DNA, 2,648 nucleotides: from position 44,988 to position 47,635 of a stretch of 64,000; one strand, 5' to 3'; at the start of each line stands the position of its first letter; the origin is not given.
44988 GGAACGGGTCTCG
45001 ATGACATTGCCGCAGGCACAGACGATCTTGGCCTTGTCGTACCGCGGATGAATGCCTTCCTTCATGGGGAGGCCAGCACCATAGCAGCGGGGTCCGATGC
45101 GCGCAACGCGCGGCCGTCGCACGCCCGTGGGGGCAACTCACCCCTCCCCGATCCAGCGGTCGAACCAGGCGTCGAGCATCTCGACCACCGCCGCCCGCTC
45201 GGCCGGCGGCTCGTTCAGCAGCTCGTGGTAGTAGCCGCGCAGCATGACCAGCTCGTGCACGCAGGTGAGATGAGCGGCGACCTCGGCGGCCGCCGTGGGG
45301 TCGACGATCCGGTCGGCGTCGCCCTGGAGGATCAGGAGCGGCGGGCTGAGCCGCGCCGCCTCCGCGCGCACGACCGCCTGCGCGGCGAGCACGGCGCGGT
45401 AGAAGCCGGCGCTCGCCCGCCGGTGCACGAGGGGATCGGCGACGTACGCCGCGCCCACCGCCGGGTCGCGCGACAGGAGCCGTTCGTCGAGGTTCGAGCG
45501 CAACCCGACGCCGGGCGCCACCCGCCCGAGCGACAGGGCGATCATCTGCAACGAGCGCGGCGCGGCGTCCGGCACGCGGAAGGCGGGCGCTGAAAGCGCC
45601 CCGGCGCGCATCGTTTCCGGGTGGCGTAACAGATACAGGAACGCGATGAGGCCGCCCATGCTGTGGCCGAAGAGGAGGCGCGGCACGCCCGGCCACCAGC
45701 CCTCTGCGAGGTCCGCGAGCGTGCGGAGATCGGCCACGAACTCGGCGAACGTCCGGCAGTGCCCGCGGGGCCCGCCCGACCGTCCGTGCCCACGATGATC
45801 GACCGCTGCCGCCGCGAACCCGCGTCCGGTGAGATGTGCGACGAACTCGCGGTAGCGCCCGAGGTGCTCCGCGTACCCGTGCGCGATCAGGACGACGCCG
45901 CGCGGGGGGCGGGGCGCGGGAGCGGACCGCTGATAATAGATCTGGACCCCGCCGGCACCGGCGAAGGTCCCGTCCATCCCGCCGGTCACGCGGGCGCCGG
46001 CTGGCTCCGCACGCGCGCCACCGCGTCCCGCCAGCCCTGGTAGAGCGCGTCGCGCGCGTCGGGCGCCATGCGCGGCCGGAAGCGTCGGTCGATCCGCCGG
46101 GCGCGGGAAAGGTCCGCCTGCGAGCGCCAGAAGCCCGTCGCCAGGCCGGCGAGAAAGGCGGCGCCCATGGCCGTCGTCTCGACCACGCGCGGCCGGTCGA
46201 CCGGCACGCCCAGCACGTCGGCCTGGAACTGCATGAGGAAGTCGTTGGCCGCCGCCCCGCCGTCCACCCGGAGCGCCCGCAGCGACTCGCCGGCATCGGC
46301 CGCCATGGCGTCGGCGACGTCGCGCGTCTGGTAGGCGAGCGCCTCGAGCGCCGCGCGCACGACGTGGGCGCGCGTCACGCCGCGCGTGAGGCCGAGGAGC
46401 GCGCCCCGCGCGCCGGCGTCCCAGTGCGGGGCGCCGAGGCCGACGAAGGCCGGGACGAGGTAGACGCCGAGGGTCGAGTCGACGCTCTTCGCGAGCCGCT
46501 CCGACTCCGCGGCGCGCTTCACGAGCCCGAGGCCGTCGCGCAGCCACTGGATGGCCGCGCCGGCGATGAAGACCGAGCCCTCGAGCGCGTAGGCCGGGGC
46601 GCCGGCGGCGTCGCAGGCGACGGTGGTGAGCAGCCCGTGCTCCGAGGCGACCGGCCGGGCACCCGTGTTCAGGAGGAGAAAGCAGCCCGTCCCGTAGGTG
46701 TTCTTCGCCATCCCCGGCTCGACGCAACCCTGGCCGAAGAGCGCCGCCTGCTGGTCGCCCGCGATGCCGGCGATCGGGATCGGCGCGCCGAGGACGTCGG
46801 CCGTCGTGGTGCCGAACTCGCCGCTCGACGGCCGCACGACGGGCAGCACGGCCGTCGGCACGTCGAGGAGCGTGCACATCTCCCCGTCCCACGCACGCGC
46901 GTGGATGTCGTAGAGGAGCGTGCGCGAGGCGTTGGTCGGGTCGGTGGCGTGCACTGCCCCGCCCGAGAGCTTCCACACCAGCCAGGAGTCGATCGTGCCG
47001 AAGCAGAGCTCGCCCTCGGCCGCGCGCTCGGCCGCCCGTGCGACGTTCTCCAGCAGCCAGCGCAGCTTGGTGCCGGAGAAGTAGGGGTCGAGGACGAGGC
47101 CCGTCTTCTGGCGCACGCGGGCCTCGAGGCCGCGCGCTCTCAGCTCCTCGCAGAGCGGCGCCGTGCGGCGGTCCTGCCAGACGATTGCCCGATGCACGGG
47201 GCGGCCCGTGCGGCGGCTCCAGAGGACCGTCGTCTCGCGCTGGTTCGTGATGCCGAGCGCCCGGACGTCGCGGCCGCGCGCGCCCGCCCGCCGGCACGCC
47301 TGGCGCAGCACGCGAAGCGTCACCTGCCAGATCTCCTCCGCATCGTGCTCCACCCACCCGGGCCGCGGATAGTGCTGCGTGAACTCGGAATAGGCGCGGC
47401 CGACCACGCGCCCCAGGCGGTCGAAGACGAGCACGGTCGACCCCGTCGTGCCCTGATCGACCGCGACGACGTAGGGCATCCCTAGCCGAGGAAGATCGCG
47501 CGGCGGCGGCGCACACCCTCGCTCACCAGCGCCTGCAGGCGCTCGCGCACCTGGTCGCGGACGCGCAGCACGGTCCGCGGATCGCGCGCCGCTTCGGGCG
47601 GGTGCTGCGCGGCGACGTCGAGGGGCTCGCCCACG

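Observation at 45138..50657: Glycerol/glycerolipid operon (acyltransferase-glpK-lipase) divergent from a tandem pair of ArsA/Get3-like ATPases with a repeat-bearing promoter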

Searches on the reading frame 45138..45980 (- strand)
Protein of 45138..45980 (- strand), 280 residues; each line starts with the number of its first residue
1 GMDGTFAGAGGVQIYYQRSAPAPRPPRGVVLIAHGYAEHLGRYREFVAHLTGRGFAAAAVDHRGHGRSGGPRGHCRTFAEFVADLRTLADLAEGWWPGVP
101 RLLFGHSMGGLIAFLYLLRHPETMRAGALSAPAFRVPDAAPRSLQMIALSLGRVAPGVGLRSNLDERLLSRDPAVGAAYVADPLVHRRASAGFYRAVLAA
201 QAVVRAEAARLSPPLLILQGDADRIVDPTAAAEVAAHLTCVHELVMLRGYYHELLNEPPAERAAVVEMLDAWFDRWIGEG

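Call 7: search_protein_families(library=pfam, proteins=[window:45138-45980:-], max_evalue=0.01)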
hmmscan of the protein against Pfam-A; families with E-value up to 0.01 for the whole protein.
window:45138-45980:- (280 aa): 6 families
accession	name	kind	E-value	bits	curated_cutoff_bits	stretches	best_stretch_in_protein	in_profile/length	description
PF12146.15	Hydrolase_4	-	3.4e-70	236.5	27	1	25-258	2-238/239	Serine aminopeptidase, S33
PF00561.26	Abhydrolase_1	-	1.5e-20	74.3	25.8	1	29-137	2-106/245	alpha/beta hydrolase fold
PF12697.13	Abhydrolase_6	-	1.5e-13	52.4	26.3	1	30-261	1-213/217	Alpha/beta hydrolase family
PF00326.27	Peptidase_S9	-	2.6e-07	30.8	22.6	0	201-278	136-211/213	Prolyl oligopeptidase family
PF00756.26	Esterase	-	0.00019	21.7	22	1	101-132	117-149/251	Putative esterase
PF00975.26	Thioesterase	-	0.0076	16.9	26.4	0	100-114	67-81/226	Thioesterase domain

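Call 8: search_protein_families(library=ncbifam, proteins=[window:45138-45980:-], max_evalue=0.01)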
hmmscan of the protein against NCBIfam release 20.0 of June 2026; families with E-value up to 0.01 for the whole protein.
window:45138-45980:- (280 aa): 19 families
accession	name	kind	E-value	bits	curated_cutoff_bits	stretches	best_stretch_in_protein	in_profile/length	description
NF052543.1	PhlpBipLPA4030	equivalog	6e-24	84.8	450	1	22-269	65-307/312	phospholipase BipL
NF008019.0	PRK10749.1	equivalog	8.7e-23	80.8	362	2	4-143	33-175/335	lysophospholipase L2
NF051488.1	bifunc_PcaDC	exception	1.3e-11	44.2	390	1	42-266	27-246/375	bifunctional 3-oxoadipate enol-lactonase/4-carboxymuconolactone decarboxylase PcaDC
NF051487.1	bifunc_PcaCD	exception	4.6e-11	42.4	430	1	24-267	169-408/413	bifunctional 4-carboxymuconolactone decarboxylase/3-oxoadipate enol-lactonase PcaCD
TIGR02427.1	protocat_pcaD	equivalog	4.2e-10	39.4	255.85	1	43-240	29-221/251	3-oxoadipate enol-lactonase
NF011457.0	PRK14875.1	equivalog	9.3e-10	38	307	1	29-133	134-232/372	acetoin dehydrogenase dihydrolipoyllysine-residue acetyltransferase subunit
TIGR01738.1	bioH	equivalog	1.5e-08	34.6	206.95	1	29-135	7-103/245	pimeloyl-ACP methyl ester esterase BioH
TIGR03695.1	menH_SHCHC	equivalog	5.3e-08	32.6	208.55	1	29-128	4-100/252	2-succinyl-6-hydroxy-2,4-cyclohexadiene-1-carboxylate synthase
TIGR03056.1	bchO_mg_che_rel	equivalog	9e-07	28.2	172.55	1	12-125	16-121/278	alpha/beta fold hydrolase BchO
NF050089.1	i_nPHAscl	equivalog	1.1e-06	28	300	1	29-125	20-110/288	intracellular short-chain-length polyhydroxyalkanoate depolymerase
NF004514.1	PRK05855.1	equivalog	3.2e-06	26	455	1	10-114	8-106/578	SDR family oxidoreductase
NF050058.1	e_dPHAscl_type1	hypoth_equivalog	3.3e-05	23.5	150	1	203-244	167-210/276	extracellular catalytic domain type 1 short-chain-length polyhydroxyalkanoate depolymerase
NF052614.1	AB_fold_OlsI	equivalog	0.00024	20.7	385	1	183-248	167-234/272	ornithine lipid biosynthesis O-acyltransferase OlsI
NF058544.1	IVPilMotSglTMyx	equivalog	0.00078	19.3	300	0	175-244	113-181/210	type IV pili motility protein SglT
NF052610.1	macro_16_ester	equivalog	0.00086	18.7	420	0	102-131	97-126/281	alpha/beta fold macrolide esterase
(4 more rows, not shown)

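Call 41: search_solved_structures(query=window:45138-45977:-, max_evalue=0.00001)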
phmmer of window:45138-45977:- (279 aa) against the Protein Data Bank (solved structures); distinct sequences matched with E-value up to 0.00001: 41.
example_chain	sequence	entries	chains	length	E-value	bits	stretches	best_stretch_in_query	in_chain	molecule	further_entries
6eic_C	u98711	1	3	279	1.3e-47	165.9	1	4-272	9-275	Mycobacterium Tuberculosis Monoglyceride Lipase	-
9rhw_A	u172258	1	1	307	1.9e-47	165.4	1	4-272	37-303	Monoacylglycerol lipase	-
7p0y_A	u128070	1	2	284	2.1e-47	165.2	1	4-272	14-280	Monoacylglycerol lipase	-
7ozm_A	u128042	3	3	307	2.8e-47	164.8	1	4-272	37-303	Monoacylglycerol lipase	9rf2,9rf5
6qe2_A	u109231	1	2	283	7.9e-39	137.1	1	22-258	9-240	Monoacylglycerol lipase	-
3pe6_A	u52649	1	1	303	1.5e-30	110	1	8-273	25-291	Monoglyceride lipase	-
5zun_A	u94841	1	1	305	1.5e-30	109.9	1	8-273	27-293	Monoglyceride lipase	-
7l4t_A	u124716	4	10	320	1.5e-30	109.9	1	8-273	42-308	Monoglyceride lipase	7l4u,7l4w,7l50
7prm_A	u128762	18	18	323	1.8e-30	109.7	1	8-273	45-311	Monoglyceride lipase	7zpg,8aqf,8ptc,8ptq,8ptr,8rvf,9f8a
3jw8_A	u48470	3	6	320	1.9e-30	109.6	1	19-273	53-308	MGLL protein | MONOGLYCERIDE LIPASE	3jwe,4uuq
3hju_A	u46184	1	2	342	2.2e-30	109.4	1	19-273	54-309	Monoglyceride lipase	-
6ax1_A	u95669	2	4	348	2.3e-30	109.3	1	19-273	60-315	Monoglyceride lipase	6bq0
5olu_A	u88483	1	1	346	6.1e-16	62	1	22-139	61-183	Alpha/beta hydrolase family protein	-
5o7g_A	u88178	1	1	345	6.2e-16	62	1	22-139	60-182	Alpha/beta hydrolase family protein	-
6khk_A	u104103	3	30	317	4.3e-11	46.1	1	24-122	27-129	Hydrolase, alpha/beta domain protein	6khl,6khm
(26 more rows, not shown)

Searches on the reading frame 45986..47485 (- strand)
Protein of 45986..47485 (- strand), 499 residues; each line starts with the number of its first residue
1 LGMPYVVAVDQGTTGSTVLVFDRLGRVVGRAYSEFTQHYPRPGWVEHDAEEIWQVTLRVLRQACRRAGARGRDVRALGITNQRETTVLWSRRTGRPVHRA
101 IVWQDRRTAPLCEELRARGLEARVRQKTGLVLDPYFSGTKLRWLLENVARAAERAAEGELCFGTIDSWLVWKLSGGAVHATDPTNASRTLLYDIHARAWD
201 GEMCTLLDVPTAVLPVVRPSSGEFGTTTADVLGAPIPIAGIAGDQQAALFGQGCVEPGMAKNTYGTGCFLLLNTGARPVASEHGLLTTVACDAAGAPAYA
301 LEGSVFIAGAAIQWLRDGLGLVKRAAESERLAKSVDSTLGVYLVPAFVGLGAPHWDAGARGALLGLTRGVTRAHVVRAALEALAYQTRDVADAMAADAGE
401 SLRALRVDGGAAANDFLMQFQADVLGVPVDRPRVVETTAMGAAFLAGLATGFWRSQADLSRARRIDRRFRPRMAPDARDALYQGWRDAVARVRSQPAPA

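Call 7: search_protein_families(library=pfam, proteins=[window:45986-47485:-], max_evalue=0.01)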
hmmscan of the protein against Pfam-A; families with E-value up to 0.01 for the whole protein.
window:45986-47485:- (499 aa): 2 families
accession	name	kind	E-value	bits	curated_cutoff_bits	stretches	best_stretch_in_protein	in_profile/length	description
PF00370.27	FGGY_N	-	5.9e-74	249.2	28.8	1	5-251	1-245/245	FGGY family of carbohydrate kinases, N-terminal domain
PF02782.22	FGGY_C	-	6.1e-45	153.9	27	1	261-449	2-197/198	FGGY family of carbohydrate kinases, C-terminal domain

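Call 8: search_protein_families(library=ncbifam, proteins=[window:45986-47485:-], max_evalue=0.01)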
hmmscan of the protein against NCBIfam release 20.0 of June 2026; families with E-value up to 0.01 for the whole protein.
window:45986-47485:- (499 aa): 13 families
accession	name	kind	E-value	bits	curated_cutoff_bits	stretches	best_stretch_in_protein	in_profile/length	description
NF000756.0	PRK00047.1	subfamily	4.9e-230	764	498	1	5-493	6-495/502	glycerol kinase GlpK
TIGR01311.1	glycerol_kin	equivalog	5.1e-213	707.9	590.35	1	4-493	1-494/496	glycerol kinase GlpK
TIGR01312.1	XylB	equivalog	7.5e-63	212.7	380.25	1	8-467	2-455/481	xylulokinase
NF008187.0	PRK10939.1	equivalog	3.8e-35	121.5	528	2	3-324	3-321/521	autoinducer-2 kinase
NF011601.0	PRK15027.1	equivalog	6e-35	120.6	912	1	7-495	3-478/484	xylulokinase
TIGR01314.1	gntK_FGGY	equivalog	1.2e-31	109.9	648.55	1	5-455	1-455/505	gluconokinase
TIGR02628.1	fuculo_kin_coli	equivalog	6.1e-23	81.5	470.9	1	6-459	3-451/465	L-fuculokinase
TIGR01315.1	5C_CHO_kinase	subfamily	3.1e-22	79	408.7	2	323-475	363-518/541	FGGY family pentulose kinase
NF003154.0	PRK04123.1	equivalog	3.6e-14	52.4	428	1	352-485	394-530/554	ribulokinase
NF007925.0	PRK10640.1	equivalog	1.1e-13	50.5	639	2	45-247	43-239/489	rhamnulokinase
TIGR02627.1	rhamnulo_kin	equivalog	4.9e-13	48.5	527.95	2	46-229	38-216/454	rhamnulokinase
TIGR01234.1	L-ribulokinase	equivalog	1.7e-10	40.3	583.25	1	328-472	363-509/536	ribulokinase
NF008032.0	PRK10764.1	equivalog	0.0019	17.5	342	1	289-351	151-213/328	dicarboxylate transporter/tellurite-resistance protein TehA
